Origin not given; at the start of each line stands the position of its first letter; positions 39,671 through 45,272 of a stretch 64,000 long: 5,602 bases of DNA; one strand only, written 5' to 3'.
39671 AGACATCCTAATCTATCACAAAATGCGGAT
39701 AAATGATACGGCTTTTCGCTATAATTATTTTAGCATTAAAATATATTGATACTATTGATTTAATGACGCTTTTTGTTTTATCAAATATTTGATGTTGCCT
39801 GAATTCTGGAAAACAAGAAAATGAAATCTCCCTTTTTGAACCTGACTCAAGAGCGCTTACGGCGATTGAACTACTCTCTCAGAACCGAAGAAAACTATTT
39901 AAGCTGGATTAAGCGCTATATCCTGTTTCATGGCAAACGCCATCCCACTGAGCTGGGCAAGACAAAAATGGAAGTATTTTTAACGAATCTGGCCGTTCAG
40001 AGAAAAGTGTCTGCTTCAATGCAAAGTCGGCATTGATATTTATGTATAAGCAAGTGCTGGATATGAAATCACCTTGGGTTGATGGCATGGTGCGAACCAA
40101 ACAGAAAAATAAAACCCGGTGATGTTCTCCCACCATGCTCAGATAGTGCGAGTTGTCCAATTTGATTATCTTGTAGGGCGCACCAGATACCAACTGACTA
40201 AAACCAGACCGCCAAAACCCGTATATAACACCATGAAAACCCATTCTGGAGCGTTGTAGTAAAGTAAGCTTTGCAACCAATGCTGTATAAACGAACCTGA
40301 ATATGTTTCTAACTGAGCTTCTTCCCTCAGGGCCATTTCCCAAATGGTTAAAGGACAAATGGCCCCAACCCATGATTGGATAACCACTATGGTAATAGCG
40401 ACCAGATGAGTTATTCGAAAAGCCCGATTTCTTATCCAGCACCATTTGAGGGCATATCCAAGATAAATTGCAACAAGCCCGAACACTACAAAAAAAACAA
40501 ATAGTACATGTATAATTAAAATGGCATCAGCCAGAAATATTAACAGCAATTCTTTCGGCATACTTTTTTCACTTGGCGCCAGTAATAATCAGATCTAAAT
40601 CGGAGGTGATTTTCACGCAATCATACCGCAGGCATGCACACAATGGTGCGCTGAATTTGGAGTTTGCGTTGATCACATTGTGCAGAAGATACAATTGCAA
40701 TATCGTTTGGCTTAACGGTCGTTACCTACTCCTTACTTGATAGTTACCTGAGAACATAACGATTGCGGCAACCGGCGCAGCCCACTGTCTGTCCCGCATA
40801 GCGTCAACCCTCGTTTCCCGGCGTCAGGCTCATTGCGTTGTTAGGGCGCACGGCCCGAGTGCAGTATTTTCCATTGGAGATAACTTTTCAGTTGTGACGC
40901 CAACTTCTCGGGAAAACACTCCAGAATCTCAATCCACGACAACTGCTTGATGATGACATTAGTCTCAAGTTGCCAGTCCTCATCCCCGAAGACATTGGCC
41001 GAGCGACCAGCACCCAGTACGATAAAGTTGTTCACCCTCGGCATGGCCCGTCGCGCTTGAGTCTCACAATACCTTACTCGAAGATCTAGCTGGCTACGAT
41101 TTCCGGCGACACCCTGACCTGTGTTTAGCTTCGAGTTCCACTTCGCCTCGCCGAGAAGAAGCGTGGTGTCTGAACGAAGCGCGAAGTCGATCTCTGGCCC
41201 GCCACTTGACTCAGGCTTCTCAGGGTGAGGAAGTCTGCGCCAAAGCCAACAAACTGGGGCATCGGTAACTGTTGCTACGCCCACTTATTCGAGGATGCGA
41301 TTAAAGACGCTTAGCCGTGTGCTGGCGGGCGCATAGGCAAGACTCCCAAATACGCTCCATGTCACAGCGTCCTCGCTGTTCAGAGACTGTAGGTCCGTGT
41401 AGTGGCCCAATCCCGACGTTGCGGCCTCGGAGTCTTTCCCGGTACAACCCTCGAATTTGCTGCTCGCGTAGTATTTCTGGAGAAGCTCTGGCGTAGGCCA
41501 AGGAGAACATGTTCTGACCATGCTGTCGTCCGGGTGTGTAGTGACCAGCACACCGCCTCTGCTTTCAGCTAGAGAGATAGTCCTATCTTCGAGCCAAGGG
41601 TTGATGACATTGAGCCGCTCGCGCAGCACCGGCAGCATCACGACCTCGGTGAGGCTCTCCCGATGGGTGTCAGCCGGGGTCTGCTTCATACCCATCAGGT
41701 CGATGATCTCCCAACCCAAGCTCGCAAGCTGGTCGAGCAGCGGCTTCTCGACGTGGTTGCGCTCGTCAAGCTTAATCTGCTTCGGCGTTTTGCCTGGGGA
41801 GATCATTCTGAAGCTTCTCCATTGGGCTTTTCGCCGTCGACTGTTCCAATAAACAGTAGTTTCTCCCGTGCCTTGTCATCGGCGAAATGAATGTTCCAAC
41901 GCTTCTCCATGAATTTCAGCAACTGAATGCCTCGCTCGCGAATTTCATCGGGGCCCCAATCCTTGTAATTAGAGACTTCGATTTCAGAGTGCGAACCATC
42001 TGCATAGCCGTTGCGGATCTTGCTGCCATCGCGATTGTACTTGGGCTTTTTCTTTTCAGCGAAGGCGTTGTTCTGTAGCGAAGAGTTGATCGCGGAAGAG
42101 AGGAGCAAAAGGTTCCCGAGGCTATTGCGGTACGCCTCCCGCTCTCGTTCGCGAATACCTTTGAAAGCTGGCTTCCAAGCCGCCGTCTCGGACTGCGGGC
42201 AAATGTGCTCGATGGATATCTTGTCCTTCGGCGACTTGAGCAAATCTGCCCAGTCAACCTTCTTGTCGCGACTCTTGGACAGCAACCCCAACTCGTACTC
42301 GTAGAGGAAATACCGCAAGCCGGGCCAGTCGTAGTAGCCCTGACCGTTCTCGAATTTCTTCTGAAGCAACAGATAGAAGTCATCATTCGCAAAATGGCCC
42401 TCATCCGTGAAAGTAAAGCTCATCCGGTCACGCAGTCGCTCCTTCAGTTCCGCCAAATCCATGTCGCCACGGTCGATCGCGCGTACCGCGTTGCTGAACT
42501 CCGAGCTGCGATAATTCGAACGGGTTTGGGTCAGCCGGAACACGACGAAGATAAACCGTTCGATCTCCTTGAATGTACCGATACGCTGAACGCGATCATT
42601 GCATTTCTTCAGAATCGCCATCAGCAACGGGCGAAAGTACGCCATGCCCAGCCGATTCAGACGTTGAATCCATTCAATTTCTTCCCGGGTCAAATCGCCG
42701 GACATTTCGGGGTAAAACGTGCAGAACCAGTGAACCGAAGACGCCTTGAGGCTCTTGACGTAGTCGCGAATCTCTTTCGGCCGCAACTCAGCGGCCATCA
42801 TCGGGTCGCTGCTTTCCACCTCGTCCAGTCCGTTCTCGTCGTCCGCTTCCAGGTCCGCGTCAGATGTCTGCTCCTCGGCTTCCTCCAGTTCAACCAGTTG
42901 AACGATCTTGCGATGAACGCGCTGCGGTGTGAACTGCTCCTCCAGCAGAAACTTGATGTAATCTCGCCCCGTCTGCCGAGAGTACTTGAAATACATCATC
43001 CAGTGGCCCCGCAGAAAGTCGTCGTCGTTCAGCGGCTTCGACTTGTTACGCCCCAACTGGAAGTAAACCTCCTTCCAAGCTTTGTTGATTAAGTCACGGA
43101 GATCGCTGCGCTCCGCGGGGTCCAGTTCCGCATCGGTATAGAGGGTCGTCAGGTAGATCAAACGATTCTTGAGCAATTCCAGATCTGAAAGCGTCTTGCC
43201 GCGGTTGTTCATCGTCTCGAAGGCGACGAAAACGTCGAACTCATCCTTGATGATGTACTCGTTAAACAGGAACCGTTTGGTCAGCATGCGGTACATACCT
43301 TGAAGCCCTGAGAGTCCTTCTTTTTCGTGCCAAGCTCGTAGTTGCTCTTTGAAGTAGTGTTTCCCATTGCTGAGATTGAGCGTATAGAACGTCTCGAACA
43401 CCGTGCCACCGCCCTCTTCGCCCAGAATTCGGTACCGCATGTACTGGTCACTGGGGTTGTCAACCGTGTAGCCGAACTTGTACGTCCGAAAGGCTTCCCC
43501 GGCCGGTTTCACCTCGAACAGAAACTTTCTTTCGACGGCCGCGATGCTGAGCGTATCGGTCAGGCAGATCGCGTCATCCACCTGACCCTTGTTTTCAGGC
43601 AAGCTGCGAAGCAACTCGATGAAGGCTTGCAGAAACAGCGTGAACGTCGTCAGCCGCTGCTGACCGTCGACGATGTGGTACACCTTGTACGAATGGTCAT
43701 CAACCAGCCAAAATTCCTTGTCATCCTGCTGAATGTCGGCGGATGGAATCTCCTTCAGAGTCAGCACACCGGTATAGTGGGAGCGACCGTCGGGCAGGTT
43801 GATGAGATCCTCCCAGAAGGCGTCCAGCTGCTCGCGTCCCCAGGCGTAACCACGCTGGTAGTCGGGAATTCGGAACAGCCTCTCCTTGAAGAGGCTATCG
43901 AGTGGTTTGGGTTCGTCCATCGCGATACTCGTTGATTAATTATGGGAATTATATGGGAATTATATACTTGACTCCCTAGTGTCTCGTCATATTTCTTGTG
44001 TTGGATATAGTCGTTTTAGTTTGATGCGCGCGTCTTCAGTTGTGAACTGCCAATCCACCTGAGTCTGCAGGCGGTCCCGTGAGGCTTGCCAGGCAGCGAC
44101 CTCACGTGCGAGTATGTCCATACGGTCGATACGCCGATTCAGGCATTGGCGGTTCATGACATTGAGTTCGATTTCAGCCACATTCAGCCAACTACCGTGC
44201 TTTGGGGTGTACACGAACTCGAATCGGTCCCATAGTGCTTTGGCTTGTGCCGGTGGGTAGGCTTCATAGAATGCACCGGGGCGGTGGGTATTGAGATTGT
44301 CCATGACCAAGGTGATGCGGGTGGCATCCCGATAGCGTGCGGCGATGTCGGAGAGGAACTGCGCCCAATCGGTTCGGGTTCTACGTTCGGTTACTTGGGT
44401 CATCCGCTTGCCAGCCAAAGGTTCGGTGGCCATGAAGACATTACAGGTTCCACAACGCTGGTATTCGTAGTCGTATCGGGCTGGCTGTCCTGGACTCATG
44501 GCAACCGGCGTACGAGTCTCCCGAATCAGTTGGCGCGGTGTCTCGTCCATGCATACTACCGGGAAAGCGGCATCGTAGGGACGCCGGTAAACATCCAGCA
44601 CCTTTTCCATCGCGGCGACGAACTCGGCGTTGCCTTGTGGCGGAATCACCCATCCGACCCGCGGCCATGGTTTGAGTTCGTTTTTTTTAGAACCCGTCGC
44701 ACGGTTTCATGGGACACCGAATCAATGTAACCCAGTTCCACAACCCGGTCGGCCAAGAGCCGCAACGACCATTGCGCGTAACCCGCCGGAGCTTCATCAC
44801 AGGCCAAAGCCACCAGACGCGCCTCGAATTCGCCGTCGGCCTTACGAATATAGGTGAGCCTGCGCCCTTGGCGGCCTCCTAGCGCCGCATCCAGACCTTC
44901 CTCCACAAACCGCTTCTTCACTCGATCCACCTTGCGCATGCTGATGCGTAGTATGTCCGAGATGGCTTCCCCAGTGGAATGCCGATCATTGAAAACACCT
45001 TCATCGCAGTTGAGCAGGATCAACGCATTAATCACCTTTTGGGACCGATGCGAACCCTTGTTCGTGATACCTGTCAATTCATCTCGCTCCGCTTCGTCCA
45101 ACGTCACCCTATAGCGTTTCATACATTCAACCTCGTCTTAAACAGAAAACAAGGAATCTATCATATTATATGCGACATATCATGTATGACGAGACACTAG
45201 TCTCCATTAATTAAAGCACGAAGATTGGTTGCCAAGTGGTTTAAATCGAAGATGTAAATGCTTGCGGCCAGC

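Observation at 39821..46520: intI split into N- and C-terminal fragments by a 5.9 kb insertion ending in an IS1595 element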

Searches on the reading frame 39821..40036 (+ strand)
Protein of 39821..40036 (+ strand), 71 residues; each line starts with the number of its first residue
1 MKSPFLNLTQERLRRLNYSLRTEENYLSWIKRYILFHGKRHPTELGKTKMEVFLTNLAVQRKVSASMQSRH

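Call 5: search_protein_families(library=pfam, proteins=[window:39821-40036:+], max_evalue=0.01)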
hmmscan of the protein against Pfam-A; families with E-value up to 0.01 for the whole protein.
window:39821-40036:+ (71 aa): 1 family
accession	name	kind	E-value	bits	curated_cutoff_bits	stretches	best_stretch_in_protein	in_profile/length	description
PF13495.12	Phage_int_SAM_4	-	2.5e-17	63.5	27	1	6-70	2-66/85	Phage integrase, N-terminal SAM-like domain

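Call 6: search_protein_families(library=ncbifam, proteins=[window:39821-40036:+], max_evalue=0.01)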
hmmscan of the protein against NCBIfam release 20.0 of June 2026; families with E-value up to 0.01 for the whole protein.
window:39821-40036:+ (71 aa): 2 families
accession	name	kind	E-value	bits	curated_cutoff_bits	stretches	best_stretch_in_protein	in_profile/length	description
TIGR02249.1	integrase_gron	subfamily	5.6e-18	65.3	265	1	6-69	2-65/315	integron integrase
NF011946.0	PRK15417.1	equivalog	2.7e-17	62.9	435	1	6-68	17-79/337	integron integrase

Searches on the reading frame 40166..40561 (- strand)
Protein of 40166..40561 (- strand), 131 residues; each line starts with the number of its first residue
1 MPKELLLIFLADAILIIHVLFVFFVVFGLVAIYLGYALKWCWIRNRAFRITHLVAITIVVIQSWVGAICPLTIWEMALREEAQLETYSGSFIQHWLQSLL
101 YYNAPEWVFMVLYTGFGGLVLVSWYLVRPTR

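Call 5: search_protein_families(library=pfam, proteins=[window:40166-40561:-], max_evalue=0.01)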
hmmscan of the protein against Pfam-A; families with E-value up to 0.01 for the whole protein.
window:40166-40561:- (131 aa): 1 family
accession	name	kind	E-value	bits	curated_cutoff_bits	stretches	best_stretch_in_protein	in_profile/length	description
PF10861.13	DUF2784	-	4.1e-30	104.5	29.7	1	9-127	2-107/109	Protein of Unknown function (DUF2784)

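Call 6: search_protein_families(library=ncbifam, proteins=[window:40166-40561:-], max_evalue=0.01)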
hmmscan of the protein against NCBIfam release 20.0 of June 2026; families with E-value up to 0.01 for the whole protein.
window:40166-40561:- (131 aa): 0 families

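Call 18: find_encoding_contigs(protein=window:40166-40561:-, flank=10000, max_places=10)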
Protein window:40166-40561:- (131 aa): no gene with exactly this product is on record in the collection.

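Call 61: find_related_loci(query=window:40166-40561:-, collection=metagenome_contigs, flank=3000)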
Query window:40166-40561:- (131 aa) in metagenome_contigs; peptide patterns used: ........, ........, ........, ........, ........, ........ (x = any residue, [..] = any of these).
402 stretches matched a pattern; 224 encode a relative of the query (tblastn E <= 1e-3); the best 80 are kept; 80 distinct loci.
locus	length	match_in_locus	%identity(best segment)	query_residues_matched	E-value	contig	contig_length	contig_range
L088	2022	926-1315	79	1-130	2e-67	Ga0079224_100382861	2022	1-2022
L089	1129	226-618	76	1-131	8e-66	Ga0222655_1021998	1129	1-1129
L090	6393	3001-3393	76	1-131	6e-62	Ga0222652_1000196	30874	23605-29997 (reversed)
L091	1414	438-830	68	1-131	1e-61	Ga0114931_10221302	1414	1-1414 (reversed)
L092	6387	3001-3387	71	1-129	4e-58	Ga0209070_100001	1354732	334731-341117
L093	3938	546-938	69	1-131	7e-58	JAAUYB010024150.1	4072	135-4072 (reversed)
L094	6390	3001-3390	69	1-130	1e-56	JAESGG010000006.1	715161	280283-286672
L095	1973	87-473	67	3-131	2e-57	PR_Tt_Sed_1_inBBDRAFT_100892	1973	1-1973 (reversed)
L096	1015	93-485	69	1-131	1e-59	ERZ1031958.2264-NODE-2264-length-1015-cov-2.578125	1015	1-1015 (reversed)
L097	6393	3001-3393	69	1-131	4e-55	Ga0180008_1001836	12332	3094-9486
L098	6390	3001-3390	75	1-130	4e-55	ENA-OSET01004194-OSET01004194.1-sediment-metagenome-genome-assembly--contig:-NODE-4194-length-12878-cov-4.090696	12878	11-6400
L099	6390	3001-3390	69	1-130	3e-55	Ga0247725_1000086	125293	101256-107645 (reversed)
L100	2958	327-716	67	1-131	1e-54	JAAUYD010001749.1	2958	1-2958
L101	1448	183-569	65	3-131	2e-56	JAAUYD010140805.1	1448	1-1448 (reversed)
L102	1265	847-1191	74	17-131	5e-57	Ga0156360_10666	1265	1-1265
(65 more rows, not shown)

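Call 62: search_protein_families(library=padloc, proteins=[window:40166-40561:-], max_evalue=0.001)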
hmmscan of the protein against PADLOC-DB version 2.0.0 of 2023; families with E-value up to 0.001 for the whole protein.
window:40166-40561:- (131 aa): 0 families

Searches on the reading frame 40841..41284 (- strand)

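Call 5: search_protein_families(library=pfam, proteins=[window:40841-41284:-], max_evalue=0.01)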
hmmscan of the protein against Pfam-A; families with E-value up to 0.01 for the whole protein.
window:40841-41284:- (147 aa): 1 family
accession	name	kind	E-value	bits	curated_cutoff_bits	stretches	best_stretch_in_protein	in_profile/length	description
PF23930.1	DUF7268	-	0.0003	21.3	27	1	42-94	47-96/104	Family of unknown function (DUF7268)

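Call 6: search_protein_families(library=ncbifam, proteins=[window:40841-41284:-], max_evalue=0.01)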
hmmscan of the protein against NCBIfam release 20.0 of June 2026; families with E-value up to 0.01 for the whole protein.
window:40841-41284:- (147 aa): 0 families

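Call 62: search_protein_families(library=padloc, proteins=[window:40841-41284:-], max_evalue=0.001)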
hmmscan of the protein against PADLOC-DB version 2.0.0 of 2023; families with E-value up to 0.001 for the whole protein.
window:40841-41284:- (147 aa): 0 families

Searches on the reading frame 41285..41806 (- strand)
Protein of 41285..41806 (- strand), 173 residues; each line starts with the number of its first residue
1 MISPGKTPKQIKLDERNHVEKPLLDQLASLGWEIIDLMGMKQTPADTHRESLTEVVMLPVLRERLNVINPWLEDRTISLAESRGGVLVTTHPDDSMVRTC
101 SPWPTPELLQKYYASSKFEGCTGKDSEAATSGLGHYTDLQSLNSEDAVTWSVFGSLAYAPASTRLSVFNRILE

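Call 5: search_protein_families(library=pfam, proteins=[window:41285-41806:-], max_evalue=0.01)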
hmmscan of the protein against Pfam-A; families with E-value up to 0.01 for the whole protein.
window:41285-41806:- (173 aa): 1 family
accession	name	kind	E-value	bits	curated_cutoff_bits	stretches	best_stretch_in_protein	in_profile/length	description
PF04313.20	HSDR_N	-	0.00044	20.6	25.1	1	13-76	2-60/198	Type I restriction enzyme R protein N terminus (HSDR_N)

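Call 6: search_protein_families(library=ncbifam, proteins=[window:41285-41806:-], max_evalue=0.01)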
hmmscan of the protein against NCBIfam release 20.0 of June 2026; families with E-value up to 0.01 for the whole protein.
window:41285-41806:- (173 aa): 0 families

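Call 62: search_protein_families(library=padloc, proteins=[window:41285-41806:-], max_evalue=0.001)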
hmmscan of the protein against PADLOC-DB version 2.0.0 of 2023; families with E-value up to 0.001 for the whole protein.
window:41285-41806:- (173 aa): 0 families

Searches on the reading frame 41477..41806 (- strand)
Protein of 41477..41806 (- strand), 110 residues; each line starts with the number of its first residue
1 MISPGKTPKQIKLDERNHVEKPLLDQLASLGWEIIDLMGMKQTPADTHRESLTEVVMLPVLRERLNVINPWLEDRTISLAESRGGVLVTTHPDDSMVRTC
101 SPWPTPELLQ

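Call 73: search_protein_families(library=pfam, proteins=[window:41477-41806:-], max_evalue=0.1)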
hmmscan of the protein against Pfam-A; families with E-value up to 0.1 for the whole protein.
seq(110 aa): 1 family
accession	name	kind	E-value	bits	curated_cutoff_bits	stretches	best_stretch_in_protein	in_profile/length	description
PF04313.20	HSDR_N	-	0.00016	22.1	25.1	1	13-77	2-60/198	Type I restriction enzyme R protein N terminus (HSDR_N)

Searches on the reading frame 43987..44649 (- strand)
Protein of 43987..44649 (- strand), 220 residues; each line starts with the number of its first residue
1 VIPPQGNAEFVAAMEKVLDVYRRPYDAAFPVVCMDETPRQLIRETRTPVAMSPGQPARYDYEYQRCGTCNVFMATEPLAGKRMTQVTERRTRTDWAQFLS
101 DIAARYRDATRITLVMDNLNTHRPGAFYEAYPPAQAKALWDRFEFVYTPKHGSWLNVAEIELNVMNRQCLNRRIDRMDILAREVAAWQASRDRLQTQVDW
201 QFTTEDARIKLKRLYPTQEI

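Call 5: search_protein_families(library=pfam, proteins=[window:43987-44649:-], max_evalue=0.01)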
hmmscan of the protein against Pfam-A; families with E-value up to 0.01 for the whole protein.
window:43987-44649:- (220 aa): 1 family
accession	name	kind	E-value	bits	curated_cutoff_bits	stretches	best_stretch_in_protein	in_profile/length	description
PF13358.12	DDE_3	-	6.9e-33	114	28.6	1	30-178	1-143/146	DDE superfamily endonuclease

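Call 6: search_protein_families(library=ncbifam, proteins=[window:43987-44649:-], max_evalue=0.01)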
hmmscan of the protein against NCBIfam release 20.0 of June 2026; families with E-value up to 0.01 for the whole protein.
window:43987-44649:- (220 aa): 1 family
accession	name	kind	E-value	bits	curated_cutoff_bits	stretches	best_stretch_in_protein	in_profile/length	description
NF033545.0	transpos_IS630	equivalog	1.6e-47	162.4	100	1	5-190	121-297/299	IS630 family transposase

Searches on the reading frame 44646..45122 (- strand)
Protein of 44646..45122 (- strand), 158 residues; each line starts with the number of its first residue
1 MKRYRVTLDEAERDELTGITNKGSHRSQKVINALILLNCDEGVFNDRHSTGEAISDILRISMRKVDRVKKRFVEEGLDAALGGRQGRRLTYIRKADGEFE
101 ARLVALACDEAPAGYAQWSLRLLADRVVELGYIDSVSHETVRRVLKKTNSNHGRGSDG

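Call 5: search_protein_families(library=pfam, proteins=[window:44646-45122:-], max_evalue=0.01)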
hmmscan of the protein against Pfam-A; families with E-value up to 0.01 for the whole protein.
window:44646-45122:- (158 aa): 4 families
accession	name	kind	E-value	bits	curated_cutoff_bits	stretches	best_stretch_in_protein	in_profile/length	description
PF13565.12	HTH_32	-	2.1e-15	57.4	33.7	1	65-145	2-73/73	Homeodomain-like domain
PF13551.12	HTH_29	-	9.5e-10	38.9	28.1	1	33-88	2-53/64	Winged helix-turn helix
PF13384.12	HTH_23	-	1.2e-05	25.3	24.6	1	50-80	19-49/50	Homeodomain-like domain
PF13518.12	HTH_28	-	0.0013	19.2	25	1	50-88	14-51/52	Helix-turn-helix domain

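Call 6: search_protein_families(library=ncbifam, proteins=[window:44646-45122:-], max_evalue=0.01)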
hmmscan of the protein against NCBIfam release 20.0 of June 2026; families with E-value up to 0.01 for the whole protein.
window:44646-45122:- (158 aa): 3 families
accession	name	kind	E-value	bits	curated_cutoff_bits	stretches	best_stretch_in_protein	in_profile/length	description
NF033545.0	transpos_IS630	equivalog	2.3e-15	56.8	100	1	48-147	12-107/299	IS630 family transposase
NF033594.2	transpos_ISNCY_2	equivalog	0.00011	21.4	250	1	47-149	9-104/368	ISNCY family transposase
NF033577.2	transpos_IS481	equivalog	0.00022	20.9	224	1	52-150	17-107/284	IS481 family transposase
